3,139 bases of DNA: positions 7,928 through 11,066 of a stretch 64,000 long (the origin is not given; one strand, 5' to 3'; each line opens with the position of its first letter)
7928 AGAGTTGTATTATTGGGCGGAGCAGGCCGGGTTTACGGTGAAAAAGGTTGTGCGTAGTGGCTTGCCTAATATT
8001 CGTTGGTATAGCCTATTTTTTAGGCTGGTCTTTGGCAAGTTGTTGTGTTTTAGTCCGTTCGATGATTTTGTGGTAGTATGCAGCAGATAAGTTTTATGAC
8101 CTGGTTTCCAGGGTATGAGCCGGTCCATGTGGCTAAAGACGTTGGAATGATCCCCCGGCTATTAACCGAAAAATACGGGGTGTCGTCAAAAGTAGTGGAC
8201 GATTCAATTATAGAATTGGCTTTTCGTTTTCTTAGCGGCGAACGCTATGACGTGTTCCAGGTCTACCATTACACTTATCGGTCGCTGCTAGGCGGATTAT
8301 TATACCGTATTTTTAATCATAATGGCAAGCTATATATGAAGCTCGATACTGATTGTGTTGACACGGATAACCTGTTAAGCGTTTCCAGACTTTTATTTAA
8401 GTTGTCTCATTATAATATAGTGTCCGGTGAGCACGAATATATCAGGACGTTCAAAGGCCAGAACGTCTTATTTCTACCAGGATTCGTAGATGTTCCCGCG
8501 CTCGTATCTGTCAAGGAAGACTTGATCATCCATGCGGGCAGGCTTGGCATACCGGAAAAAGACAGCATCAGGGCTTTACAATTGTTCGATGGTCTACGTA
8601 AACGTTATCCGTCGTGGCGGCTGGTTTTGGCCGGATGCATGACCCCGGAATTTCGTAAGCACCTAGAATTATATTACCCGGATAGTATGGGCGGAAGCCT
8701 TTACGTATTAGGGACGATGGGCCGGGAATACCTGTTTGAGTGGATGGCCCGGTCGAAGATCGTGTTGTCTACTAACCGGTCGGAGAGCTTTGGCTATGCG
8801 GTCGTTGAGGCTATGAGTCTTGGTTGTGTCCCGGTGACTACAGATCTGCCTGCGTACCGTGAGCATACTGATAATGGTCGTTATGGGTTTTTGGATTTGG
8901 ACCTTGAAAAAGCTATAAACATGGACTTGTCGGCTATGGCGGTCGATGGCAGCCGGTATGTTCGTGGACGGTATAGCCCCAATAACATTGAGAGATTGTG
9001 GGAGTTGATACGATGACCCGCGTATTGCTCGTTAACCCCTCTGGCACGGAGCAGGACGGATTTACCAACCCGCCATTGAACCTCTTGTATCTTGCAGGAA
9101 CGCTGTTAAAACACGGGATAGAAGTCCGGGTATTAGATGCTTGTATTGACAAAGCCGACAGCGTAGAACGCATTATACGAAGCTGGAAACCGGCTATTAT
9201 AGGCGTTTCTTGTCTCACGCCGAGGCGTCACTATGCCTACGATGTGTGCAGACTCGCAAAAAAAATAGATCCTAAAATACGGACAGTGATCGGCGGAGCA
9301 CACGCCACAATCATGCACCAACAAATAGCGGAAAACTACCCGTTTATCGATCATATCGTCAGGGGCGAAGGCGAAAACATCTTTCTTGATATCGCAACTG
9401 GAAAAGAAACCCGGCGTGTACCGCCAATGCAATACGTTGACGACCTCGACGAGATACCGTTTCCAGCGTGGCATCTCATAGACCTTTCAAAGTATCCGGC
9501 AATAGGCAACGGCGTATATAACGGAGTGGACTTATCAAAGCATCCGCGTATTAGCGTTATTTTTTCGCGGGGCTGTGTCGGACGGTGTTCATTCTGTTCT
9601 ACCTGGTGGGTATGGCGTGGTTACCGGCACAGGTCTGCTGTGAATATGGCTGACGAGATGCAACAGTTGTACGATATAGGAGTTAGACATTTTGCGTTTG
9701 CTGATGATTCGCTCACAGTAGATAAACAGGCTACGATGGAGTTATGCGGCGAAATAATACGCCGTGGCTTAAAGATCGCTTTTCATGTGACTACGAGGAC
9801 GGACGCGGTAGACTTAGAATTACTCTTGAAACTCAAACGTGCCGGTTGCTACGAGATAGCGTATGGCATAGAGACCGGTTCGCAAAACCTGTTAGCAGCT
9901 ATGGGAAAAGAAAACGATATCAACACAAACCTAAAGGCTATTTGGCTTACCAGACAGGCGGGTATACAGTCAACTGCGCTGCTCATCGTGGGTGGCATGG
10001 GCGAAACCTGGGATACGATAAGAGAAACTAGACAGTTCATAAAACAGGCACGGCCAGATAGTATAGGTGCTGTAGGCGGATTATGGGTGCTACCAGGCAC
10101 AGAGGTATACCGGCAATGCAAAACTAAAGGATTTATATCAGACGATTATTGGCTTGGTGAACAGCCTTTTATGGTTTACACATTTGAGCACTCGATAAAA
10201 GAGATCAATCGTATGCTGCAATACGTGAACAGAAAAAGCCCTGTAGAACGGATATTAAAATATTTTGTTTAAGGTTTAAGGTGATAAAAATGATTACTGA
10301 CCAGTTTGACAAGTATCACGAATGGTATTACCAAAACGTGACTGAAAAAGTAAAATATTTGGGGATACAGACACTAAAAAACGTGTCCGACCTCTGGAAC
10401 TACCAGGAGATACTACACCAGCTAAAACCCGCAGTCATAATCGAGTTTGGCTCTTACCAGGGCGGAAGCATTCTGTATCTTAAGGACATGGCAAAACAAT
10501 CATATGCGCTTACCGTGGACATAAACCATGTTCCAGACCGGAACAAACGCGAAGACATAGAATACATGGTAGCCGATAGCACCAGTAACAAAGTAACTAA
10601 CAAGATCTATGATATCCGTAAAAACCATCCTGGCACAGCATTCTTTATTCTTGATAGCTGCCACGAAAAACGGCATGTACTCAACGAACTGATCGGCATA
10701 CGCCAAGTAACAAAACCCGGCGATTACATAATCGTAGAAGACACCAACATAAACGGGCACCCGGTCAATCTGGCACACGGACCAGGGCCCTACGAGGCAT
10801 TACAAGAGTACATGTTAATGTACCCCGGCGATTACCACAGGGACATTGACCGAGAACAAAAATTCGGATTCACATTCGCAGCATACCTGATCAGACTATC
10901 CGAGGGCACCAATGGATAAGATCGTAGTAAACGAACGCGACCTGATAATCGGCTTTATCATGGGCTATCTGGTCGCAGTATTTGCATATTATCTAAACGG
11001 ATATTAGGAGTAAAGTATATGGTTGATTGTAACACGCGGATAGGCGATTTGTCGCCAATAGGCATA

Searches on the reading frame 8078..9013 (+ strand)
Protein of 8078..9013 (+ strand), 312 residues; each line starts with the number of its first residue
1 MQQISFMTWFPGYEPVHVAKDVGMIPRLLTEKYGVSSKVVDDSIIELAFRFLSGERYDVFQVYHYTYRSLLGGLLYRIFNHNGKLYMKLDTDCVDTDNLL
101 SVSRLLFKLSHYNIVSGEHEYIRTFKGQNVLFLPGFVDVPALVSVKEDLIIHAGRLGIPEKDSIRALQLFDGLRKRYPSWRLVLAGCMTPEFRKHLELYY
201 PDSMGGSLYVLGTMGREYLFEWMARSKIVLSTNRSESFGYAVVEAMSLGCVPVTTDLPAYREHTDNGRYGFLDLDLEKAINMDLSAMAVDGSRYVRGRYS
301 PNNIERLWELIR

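Call 17: search_protein_families(library=phrogs, proteins=[window:8078-9013:+], max_evalue=0.01)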
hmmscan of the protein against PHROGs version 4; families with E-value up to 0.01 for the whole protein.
window:8078-9013:+ (312 aa): 2 families
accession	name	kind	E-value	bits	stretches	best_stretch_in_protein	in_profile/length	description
phrog_4356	-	moron, auxiliary metabolic gene and host takeover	3.1e-07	30.9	1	212-264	180-232/307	glycosyltransferase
phrog_2170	-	moron, auxiliary metabolic gene and host takeover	1.2e-05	25.5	1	209-268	238-298/374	glycosyltransferase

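Call 18: search_protein_families(library=pfam, proteins=[window:8078-9013:+], max_evalue=0.01)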
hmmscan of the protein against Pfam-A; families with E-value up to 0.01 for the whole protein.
window:8078-9013:+ (312 aa): 2 families
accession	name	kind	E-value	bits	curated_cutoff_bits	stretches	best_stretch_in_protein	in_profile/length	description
PF00534.26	Glycos_transf_1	-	3e-14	53.4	26.4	1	145-272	13-139/172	Glycosyl transferases group 1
PF13692.12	Glyco_trans_1_4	-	2e-13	51.2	27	1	149-272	3-123/142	Glycosyl transferases group 1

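Call 100: search_protein_families(library=ncbifam, proteins=[window:8078-9013:+], max_evalue=0.001)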
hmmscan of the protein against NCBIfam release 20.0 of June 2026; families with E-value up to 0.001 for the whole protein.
window:8078-9013:+ (312 aa): 5 families
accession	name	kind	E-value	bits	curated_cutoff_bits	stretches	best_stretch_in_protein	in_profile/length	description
TIGR03999.1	thiol_BshA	equivalog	6.6e-08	31.9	273.7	1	144-273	196-320/375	N-acetyl-alpha-D-glucosaminyl L-malate synthase BshA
NF038229.1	Glyco4_Geo_Pelo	equivalog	3.7e-06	26.2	400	1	159-272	172-284/338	GPMC system family 4 glycosyltransferase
TIGR04047.1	MSMEG_0565_glyc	hypoth_equivalog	2.1e-05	23.8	259.85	1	159-266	204-317/373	MSMEG_0565 family glycosyltransferase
NF041876.1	EPS_EpsE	equivalog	0.00012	21.5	400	1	191-272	260-342/389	exopolysaccharide biosynthesis GT4 family glycosyltransferase EpsE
NF046085.1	XrtY_assoc_Gly1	equivalog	0.00022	20.2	400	1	169-273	227-332/387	XrtY-associated glycosyltransferase XYAG1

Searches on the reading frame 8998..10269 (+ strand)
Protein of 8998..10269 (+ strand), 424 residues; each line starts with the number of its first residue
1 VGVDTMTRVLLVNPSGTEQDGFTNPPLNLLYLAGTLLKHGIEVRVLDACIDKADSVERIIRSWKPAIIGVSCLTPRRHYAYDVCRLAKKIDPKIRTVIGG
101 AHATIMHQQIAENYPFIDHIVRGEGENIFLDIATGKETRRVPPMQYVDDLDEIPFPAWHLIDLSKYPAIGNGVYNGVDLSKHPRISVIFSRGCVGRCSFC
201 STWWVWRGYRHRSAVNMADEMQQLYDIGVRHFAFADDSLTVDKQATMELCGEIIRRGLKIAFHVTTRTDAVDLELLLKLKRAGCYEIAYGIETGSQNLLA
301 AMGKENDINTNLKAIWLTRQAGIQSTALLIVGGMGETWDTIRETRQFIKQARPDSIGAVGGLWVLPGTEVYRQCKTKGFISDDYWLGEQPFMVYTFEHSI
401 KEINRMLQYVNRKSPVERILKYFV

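Call 17: search_protein_families(library=phrogs, proteins=[window:8998-10269:+], max_evalue=0.01)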
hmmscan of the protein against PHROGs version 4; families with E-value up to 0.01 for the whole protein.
window:8998-10269:+ (424 aa): 2 families
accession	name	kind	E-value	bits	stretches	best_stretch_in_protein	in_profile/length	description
phrog_21079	-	unknown function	7.7e-07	28.8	0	146-337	242-428/648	-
phrog_6505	-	unknown function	0.002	19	0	82-126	29-72/112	-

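Call 18: search_protein_families(library=pfam, proteins=[window:8998-10269:+], max_evalue=0.01)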
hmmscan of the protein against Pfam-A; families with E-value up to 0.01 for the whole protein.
window:8998-10269:+ (424 aa): 2 families
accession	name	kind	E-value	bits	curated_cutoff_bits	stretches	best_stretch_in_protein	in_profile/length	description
PF02310.24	B12-binding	-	4.5e-27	94.7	32.1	1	22-131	10-119/121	B12 binding domain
PF04055.27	Radical_SAM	-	4e-22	79.6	29.5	1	187-348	1-166/166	Radical SAM superfamily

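Call 100: search_protein_families(library=ncbifam, proteins=[window:8998-10269:+], max_evalue=0.001)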
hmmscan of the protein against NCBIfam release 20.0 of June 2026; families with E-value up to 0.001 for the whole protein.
window:8998-10269:+ (424 aa): 25 families
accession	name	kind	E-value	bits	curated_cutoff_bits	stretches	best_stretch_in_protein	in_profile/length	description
TIGR02026.1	BchE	equivalog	5.9e-59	200.2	481.35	1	9-358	2-372/497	magnesium-protoporphyrin IX monomethyl ester anaerobic oxidative cyclase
NF050148.1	rSAM_ApyD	equivalog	2.5e-38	131.9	750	1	59-373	69-392/645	RiPP biosynthesis radical SAM protein ApyD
TIGR03471.1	HpnJ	equivalog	2.9e-36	125.4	577.6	1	44-385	48-398/472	hopanoid biosynthesis associated radical SAM protein HpnJ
NF038361.1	rSAM_Sden_1168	equivalog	4.5e-34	117.9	575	2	81-381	158-480/560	Sden_1168 family B12-binding radical SAM P-methyltransferase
TIGR04479.1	bcpD_PhpK_rSAM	subfamily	6.5e-34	117.1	600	1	184-357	241-415/504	PhpK family radical SAM P-methyltransferase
TIGR04367.1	HpnR_B12_rSAM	equivalog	2.5e-30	105.5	650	1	24-386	20-384/490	hopanoid C-3 methylase HpnR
TIGR04072.2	rSAM_ladder_B12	equivalog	1.7e-28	99.5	360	1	16-388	8-386/443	lipid biosynthesis B12-binding/radical SAM protein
TIGR04385.1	B12_rSAM_cofa1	equivalog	1.1e-24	87.5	450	1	25-382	19-402/438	B12 lower ligand biosynthesis radical SAM protein BzaD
NF033070.1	rSAM_AprD4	equivalog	1.5e-23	83.4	500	1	19-411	35-428/456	AprD4 family radical SAM diol-dehydratase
TIGR03975.1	rSAM_ocin_1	subfamily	1.7e-22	79.7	281.85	1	54-337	118-416/606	RiPP maturation radical SAM C-methyltransferase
TIGR04013.1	B12_SAM_MJ_1487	hypoth_equivalog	5.3e-20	71.6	251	1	50-369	29-352/382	TIGR04013 family B12-binding domain/radical SAM domain-containing protein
NF040542.1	rSAM_RCCLKC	equivalog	1.3e-18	67.3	450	1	26-349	13-348/423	arsinothricin biosynthesis radical SAM protein ArsL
NF045585.1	rSAM_slr0320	equivalog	3.6e-17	62.1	775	1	85-347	130-405/511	photosystem II high light acclimation radical SAM protein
TIGR04014.1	B12_SAM_MJ_0865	equivalog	4.8e-17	61.9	360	1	97-356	72-341/434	methyl-coenzyme M reductase glutamine C-methyltransferase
TIGR04295.1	B12_rSAM_oligo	hypoth_equivalog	3.9e-15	55.5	400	1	95-311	103-321/422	TIGR04295 family B12-binding domain-containing radical SAM protein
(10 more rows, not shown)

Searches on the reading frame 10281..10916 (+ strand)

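Call 17: search_protein_families(library=phrogs, proteins=[window:10281-10916:+], max_evalue=0.01)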
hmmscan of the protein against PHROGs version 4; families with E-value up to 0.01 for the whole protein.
window:10281-10916:+ (212 aa): 0 families

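Call 18: search_protein_families(library=pfam, proteins=[window:10281-10916:+], max_evalue=0.01)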
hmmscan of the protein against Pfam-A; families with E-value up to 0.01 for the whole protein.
window:10281-10916:+ (212 aa): 2 families
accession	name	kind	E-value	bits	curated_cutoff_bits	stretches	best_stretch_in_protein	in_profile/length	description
PF04989.18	RMNT_CmcI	-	2.4e-45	155.2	23.2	1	19-205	2-205/206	Rhamnosyl O-methyltransferase/CmcI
PF13578.12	Methyltransf_24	-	1.7e-05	26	26.3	1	54-155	1-105/105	Methyltransferase domain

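Call 100: search_protein_families(library=ncbifam, proteins=[window:10281-10916:+], max_evalue=0.001)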
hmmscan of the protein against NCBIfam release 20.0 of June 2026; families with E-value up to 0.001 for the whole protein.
window:10281-10916:+ (212 aa): 1 family
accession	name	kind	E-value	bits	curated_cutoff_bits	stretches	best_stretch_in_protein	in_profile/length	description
NF045824.1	RhmsylMtase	equivalog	4e-65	219.4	400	1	8-205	18-225/226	rhamnosyl O-methyltransferase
